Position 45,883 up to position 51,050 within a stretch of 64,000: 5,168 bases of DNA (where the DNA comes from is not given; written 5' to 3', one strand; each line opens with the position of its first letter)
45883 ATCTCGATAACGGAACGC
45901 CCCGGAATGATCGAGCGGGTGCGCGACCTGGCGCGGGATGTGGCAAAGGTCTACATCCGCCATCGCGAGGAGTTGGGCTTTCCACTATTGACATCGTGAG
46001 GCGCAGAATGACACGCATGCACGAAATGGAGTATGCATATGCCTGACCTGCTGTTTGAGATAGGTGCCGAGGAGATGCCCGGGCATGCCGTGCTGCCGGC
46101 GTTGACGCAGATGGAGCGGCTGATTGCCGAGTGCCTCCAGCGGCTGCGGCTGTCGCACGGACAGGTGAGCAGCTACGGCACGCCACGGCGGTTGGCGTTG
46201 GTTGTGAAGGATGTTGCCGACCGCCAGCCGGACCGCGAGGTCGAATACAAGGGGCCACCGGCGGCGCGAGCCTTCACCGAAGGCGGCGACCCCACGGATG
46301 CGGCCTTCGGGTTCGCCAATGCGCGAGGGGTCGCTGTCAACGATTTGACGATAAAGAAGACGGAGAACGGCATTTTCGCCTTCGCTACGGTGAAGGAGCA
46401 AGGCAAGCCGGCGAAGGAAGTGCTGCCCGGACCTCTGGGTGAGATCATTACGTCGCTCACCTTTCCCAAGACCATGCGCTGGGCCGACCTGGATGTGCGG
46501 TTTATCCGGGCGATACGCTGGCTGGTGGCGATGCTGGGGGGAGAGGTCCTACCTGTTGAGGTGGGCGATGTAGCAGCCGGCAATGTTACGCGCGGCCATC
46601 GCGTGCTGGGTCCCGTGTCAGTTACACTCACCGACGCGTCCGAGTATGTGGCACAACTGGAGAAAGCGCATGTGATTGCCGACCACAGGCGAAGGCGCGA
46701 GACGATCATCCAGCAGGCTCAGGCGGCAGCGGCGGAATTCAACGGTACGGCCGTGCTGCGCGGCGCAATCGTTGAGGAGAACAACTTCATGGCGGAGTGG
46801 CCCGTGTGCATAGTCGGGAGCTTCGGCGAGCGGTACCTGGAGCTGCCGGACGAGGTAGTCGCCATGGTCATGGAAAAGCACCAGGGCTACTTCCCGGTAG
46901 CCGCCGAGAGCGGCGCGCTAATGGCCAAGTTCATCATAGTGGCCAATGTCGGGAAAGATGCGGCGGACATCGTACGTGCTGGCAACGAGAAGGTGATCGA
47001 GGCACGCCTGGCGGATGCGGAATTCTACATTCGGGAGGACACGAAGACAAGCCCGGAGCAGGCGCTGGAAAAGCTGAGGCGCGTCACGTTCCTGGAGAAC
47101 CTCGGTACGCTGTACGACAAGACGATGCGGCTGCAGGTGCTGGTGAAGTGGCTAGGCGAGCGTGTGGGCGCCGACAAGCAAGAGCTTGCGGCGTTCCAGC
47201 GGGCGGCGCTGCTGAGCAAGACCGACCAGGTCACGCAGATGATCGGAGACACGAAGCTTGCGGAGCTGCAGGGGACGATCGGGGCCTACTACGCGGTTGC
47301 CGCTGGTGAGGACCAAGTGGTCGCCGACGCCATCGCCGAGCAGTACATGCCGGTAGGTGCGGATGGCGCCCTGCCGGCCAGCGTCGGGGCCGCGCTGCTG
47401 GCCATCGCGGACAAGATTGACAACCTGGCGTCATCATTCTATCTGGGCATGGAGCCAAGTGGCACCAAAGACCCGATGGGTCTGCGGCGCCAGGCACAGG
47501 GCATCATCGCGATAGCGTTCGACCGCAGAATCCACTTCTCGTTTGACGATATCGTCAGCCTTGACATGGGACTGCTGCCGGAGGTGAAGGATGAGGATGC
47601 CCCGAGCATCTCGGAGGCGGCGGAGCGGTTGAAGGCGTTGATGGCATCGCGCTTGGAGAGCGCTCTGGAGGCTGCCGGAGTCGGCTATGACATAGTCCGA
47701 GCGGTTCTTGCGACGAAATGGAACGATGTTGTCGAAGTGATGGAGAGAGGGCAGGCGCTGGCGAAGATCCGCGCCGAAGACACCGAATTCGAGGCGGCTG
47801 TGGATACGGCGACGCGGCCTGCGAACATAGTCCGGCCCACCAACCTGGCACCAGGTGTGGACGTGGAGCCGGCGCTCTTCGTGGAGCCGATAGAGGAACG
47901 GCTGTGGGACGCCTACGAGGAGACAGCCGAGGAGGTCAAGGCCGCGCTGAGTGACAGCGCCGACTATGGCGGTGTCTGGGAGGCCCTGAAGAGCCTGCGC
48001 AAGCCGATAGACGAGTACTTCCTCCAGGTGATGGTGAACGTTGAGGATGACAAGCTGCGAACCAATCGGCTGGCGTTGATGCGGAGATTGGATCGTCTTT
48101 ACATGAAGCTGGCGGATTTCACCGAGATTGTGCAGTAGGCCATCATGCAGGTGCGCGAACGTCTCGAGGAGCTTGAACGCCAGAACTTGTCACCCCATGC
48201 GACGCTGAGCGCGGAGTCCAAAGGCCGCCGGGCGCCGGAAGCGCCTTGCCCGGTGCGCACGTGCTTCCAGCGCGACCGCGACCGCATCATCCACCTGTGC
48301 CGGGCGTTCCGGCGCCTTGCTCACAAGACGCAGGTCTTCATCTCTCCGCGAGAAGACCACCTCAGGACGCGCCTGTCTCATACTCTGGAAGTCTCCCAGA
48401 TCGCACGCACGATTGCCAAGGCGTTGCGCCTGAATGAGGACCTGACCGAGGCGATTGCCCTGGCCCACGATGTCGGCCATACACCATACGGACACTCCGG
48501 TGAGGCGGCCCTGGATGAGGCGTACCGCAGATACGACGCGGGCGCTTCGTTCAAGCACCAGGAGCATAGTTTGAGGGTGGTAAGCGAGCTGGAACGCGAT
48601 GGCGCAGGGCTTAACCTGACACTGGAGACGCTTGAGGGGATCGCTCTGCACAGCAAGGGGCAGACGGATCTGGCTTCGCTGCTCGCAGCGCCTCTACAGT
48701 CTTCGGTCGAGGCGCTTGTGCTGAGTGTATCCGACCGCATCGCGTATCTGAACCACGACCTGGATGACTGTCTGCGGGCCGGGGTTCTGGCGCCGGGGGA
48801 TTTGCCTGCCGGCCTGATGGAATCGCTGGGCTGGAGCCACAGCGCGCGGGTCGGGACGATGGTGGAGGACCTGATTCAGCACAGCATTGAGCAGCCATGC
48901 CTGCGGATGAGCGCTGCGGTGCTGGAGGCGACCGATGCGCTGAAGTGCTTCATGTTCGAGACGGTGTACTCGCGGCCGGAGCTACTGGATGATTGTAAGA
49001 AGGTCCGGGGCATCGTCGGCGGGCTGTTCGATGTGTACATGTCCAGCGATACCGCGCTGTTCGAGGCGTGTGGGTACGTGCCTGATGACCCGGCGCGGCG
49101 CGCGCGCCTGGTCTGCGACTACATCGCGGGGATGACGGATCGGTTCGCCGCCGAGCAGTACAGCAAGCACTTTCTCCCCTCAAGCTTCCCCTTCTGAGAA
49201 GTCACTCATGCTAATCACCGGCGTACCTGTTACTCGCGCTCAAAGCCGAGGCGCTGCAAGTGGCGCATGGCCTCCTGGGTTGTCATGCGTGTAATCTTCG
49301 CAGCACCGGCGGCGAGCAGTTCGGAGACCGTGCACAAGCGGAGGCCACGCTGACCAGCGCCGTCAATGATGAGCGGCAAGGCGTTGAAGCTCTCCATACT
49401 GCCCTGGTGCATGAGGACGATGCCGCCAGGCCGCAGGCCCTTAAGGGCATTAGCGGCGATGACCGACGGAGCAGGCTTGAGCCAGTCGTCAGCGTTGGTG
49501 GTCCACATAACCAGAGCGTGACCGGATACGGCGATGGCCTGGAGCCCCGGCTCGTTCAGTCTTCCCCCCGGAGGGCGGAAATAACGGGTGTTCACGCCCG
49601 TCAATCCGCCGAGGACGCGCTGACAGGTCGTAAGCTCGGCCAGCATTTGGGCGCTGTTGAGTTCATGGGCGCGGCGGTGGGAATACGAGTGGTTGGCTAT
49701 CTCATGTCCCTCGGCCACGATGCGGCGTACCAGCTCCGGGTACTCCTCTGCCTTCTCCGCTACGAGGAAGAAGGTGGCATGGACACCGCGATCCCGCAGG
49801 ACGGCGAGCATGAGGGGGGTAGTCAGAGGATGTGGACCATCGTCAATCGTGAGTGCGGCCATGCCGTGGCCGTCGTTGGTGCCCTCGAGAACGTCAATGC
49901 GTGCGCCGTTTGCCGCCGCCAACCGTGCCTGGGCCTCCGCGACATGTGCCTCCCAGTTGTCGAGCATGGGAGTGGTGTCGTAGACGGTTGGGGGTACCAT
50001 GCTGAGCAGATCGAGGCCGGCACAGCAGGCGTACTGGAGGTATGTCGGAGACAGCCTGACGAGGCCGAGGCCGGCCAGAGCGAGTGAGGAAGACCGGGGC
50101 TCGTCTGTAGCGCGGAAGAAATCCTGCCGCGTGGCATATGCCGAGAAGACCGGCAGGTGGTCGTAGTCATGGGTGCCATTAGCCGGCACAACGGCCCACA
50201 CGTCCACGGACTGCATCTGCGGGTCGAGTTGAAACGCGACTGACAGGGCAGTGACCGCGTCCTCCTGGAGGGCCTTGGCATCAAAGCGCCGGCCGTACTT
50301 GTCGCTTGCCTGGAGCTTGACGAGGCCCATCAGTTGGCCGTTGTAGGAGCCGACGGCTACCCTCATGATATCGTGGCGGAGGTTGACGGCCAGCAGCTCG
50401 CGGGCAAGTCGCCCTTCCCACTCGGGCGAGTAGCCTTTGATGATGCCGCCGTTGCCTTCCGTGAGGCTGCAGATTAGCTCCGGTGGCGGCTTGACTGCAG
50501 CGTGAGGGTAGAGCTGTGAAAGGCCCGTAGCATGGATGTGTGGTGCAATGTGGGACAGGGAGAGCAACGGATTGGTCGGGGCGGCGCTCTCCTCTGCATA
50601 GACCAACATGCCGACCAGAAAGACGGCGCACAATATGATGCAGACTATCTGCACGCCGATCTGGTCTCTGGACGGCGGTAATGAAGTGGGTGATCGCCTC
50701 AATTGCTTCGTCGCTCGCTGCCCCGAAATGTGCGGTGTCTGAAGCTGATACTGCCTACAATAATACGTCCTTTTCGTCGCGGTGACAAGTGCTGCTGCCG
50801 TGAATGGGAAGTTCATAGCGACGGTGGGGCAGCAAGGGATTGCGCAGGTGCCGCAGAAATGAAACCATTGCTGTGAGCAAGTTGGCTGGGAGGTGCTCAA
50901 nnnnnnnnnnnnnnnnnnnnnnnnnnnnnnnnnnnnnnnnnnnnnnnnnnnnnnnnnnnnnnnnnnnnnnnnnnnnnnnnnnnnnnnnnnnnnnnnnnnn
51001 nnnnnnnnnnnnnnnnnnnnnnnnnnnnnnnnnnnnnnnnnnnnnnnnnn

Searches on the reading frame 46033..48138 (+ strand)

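Call 57: search_protein_families(library=pfam, proteins=[window:46033-48138:+], max_evalue=0.001)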
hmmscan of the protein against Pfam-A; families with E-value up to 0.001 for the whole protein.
window:46033-48138:+ (701 aa): 2 families
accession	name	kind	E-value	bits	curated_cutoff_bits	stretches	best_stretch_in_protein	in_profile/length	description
PF02092.22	tRNA_synt_2f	-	9e-180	599.5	29.2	1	6-560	1-536/536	Glycyl-tRNA synthetase beta subunit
PF05746.21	DALR_1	-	0.00044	20.8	22.3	0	595-686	7-98/117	DALR anticodon binding domain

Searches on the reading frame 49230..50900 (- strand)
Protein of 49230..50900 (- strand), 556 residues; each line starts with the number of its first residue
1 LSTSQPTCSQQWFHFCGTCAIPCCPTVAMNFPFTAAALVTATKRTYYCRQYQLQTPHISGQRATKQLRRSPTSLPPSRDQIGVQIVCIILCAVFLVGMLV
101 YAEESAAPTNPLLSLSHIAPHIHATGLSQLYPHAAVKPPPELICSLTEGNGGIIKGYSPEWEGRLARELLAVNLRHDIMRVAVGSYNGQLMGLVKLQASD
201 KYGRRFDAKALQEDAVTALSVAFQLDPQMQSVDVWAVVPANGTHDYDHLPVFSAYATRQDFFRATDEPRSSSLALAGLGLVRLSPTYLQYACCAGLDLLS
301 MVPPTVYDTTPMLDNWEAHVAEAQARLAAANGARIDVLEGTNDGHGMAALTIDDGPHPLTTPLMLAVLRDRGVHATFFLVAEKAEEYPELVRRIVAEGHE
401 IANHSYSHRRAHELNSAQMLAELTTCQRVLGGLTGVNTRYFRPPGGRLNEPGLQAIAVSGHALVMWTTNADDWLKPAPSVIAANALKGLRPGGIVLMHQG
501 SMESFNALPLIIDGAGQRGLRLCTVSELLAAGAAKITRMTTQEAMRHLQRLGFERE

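Call 57: search_protein_families(library=pfam, proteins=[window:49230-50900:-], max_evalue=0.001)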
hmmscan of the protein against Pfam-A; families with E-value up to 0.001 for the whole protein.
window:49230-50900:- (556 aa): 1 family
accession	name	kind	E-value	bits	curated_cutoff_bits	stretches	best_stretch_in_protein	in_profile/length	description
PF01522.26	Polysacc_deac_1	-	3.7e-32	111.3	23.1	1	344-457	5-117/124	Polysaccharide deacetylase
